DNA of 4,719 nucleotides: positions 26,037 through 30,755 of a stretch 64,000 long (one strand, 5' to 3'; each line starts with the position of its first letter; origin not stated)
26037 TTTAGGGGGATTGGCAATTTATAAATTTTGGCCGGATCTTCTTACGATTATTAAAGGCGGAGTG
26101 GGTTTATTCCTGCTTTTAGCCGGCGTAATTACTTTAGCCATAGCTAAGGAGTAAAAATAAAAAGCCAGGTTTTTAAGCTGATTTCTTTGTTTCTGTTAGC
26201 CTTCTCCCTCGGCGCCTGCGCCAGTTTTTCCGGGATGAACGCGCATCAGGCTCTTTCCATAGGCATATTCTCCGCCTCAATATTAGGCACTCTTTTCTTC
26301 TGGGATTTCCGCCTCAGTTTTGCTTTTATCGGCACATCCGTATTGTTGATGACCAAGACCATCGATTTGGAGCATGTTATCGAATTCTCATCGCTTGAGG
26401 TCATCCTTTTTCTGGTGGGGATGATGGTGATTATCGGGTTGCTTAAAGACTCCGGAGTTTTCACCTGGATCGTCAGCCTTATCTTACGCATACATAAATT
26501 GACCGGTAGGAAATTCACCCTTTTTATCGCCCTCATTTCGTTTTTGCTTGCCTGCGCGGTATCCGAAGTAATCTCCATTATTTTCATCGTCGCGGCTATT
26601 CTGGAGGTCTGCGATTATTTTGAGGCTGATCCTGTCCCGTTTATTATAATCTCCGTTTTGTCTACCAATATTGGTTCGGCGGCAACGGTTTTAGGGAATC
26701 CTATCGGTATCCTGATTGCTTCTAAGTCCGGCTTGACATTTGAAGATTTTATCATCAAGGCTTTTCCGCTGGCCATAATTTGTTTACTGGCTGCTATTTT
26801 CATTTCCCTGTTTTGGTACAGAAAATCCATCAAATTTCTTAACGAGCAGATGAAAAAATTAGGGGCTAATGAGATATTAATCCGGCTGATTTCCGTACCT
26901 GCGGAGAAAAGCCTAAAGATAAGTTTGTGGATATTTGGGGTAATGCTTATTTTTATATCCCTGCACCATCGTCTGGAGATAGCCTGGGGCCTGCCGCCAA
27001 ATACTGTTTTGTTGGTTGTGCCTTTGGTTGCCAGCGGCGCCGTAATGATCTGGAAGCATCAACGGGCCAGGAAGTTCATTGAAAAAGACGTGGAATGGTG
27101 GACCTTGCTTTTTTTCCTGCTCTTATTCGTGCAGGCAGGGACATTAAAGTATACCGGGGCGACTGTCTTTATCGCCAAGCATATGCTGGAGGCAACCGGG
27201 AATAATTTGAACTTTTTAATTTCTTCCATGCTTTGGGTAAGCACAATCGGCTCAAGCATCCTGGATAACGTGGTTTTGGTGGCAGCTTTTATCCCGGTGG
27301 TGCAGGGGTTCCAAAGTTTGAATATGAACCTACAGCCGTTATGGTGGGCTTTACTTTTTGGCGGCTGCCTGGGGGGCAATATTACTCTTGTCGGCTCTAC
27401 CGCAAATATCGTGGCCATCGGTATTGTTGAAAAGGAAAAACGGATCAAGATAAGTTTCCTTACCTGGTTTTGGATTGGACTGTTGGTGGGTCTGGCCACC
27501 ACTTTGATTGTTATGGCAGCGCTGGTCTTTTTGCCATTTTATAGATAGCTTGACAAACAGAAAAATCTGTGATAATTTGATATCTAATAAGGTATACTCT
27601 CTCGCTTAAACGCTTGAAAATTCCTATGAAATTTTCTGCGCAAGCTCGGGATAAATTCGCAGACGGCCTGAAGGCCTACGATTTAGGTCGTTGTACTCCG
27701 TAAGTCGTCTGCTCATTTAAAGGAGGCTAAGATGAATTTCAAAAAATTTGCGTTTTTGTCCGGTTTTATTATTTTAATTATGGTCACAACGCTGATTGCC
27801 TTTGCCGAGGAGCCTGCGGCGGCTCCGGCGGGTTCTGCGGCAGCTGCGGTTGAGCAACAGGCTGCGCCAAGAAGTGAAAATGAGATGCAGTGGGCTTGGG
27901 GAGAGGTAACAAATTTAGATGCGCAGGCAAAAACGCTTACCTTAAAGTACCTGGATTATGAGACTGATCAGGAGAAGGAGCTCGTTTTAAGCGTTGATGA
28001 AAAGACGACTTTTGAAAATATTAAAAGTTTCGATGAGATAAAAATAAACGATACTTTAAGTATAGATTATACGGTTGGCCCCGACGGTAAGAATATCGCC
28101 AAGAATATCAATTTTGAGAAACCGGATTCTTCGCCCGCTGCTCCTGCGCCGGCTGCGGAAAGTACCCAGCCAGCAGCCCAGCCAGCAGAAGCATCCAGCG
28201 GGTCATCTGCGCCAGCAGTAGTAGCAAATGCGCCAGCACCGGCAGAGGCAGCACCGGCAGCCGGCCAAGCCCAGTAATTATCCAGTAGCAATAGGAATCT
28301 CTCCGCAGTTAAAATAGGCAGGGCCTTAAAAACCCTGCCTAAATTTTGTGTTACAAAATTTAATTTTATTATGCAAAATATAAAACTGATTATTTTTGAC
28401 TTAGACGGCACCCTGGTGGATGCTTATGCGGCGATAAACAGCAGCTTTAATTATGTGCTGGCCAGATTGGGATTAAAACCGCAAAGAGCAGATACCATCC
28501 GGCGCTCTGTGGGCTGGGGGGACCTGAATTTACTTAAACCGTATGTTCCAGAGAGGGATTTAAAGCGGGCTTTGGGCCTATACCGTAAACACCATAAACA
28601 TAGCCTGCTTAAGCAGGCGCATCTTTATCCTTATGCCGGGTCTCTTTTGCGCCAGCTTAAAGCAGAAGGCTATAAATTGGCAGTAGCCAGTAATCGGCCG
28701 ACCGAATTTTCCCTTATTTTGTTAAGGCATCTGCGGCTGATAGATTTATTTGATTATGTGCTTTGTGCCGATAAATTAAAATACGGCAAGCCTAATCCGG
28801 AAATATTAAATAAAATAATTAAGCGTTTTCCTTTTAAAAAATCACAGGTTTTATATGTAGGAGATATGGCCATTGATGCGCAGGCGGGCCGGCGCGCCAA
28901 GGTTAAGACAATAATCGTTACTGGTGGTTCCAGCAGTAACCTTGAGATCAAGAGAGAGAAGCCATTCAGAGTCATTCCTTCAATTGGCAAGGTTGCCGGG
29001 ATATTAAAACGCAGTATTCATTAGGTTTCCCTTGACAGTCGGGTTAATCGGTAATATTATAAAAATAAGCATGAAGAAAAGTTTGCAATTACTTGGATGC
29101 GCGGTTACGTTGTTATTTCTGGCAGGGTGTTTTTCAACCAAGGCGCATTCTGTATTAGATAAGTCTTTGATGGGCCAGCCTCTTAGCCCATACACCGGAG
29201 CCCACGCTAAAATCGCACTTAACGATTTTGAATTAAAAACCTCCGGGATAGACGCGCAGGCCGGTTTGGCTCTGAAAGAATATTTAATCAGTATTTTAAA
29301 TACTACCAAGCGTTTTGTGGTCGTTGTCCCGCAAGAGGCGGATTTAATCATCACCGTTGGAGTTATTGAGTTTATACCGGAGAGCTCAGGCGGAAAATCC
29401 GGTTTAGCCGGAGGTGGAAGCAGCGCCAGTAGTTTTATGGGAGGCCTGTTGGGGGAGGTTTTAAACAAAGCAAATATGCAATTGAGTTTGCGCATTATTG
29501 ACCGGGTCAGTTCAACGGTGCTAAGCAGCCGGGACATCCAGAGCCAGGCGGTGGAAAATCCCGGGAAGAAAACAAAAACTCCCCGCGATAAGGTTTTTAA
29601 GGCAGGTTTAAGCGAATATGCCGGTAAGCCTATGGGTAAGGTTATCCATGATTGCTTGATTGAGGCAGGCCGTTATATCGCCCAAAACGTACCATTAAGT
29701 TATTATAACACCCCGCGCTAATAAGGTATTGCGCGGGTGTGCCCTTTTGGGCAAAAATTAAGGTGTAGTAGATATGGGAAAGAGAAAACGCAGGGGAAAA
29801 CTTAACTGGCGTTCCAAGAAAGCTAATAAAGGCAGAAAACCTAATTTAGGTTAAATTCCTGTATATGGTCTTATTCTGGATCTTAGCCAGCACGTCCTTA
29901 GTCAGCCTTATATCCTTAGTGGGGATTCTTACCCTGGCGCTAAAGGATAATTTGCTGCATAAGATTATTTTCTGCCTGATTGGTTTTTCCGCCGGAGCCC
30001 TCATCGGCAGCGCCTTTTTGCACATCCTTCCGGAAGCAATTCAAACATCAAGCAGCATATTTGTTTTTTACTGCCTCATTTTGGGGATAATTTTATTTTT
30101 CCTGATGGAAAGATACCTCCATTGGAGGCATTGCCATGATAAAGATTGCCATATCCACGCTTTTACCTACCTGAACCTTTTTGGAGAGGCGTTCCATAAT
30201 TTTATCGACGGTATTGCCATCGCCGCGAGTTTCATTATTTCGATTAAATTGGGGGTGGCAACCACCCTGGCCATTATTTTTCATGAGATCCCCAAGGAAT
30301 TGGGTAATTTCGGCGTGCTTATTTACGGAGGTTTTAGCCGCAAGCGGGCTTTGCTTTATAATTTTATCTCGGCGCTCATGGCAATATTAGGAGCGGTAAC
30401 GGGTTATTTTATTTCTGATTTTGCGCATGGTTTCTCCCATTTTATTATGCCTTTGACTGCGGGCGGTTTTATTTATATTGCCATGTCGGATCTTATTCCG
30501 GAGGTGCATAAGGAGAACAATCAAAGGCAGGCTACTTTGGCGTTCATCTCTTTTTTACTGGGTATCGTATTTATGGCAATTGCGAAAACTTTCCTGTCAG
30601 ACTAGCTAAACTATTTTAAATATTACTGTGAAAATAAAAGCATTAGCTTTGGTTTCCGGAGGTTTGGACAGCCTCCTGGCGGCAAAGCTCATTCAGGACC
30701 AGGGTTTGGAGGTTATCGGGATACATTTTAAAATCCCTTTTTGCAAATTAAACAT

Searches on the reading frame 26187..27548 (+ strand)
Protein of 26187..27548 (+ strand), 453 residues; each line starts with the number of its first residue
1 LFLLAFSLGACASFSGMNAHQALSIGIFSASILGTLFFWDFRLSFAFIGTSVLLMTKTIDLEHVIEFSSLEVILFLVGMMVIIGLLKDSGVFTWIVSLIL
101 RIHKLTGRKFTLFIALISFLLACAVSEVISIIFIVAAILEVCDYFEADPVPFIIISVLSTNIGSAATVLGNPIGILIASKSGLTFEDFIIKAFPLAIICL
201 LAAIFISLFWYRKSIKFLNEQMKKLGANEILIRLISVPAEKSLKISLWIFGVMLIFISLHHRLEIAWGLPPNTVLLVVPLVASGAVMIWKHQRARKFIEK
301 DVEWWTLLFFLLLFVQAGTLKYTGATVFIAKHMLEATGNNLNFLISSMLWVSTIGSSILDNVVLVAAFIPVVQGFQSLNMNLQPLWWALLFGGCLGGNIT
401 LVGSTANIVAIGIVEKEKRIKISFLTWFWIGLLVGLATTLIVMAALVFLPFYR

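Call 20: search_protein_families(library=pfam, proteins=[window:26187-27548:+], max_evalue=0.001)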
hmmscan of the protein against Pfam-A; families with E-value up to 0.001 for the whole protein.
window:26187-27548:+ (453 aa): 2 families
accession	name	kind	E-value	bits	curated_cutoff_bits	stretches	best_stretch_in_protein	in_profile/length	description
PF03600.22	CitMHS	-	3e-48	165.1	31.9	1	45-392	14-336/336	Citrate transporter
PF02040.21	ArsB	-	8.3e-13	48.9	22.2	1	54-446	34-419/423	Arsenical pump membrane protein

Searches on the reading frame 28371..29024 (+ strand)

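Call 20: search_protein_families(library=pfam, proteins=[window:28371-29024:+], max_evalue=0.001)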
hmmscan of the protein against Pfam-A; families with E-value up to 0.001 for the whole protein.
window:28371-29024:+ (217 aa): 7 families
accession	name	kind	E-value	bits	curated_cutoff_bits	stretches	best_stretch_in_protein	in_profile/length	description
PF13419.12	HAD_2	-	7.1e-39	134.2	23.8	1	7-183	1-178/178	Haloacid dehalogenase-like hydrolase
PF00702.32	Hydrolase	-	8.8e-30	105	26.4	1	4-176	1-190/191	haloacid dehalogenase-like hydrolase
PF13242.12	Hydrolase_like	-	1.7e-10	41.1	22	1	138-206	2-73/75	HAD-hyrolase-like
PF12710.13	HAD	-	7.3e-09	36.7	27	1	7-138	1-141/189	haloacid dehalogenase-like hydrolase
PF08282.18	Hydrolase_3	-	6.7e-05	23.2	20.9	0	7-33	1-27/255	haloacid dehalogenase-like hydrolase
PF13344.12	Hydrolase_6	-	0.0003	21.2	27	0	79-112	9-42/101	Haloacid dehalogenase-like hydrolase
PF08645.17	PNK3P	-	0.00076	19.7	22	0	126-168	83-128/161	Polynucleotide kinase 3 phosphatase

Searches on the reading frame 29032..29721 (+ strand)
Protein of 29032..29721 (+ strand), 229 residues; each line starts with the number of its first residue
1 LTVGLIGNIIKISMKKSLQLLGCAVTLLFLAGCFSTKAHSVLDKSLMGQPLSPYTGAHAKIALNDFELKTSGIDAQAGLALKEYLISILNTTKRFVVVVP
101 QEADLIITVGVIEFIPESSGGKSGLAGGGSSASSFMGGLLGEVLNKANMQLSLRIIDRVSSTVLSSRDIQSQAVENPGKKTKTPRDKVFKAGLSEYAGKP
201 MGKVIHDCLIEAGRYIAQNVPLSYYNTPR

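Call 20: search_protein_families(library=pfam, proteins=[window:29032-29721:+], max_evalue=0.001)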
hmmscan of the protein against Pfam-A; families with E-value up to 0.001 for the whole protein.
window:29032-29721:+ (229 aa): 1 family
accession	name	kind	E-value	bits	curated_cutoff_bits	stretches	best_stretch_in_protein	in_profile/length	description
PF03783.19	CsgG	-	6.8e-06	26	20.8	1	102-220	89-201/210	Curli production assembly/transport component CsgG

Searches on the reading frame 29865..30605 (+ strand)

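Call 20: search_protein_families(library=pfam, proteins=[window:29865-30605:+], max_evalue=0.001)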
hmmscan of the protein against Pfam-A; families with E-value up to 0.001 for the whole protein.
window:29865-30605:+ (246 aa): 1 family
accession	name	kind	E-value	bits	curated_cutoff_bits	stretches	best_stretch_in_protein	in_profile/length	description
PF02535.28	Zip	-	2.5e-43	149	35.1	2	93-239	170-321/323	ZIP Zinc transporter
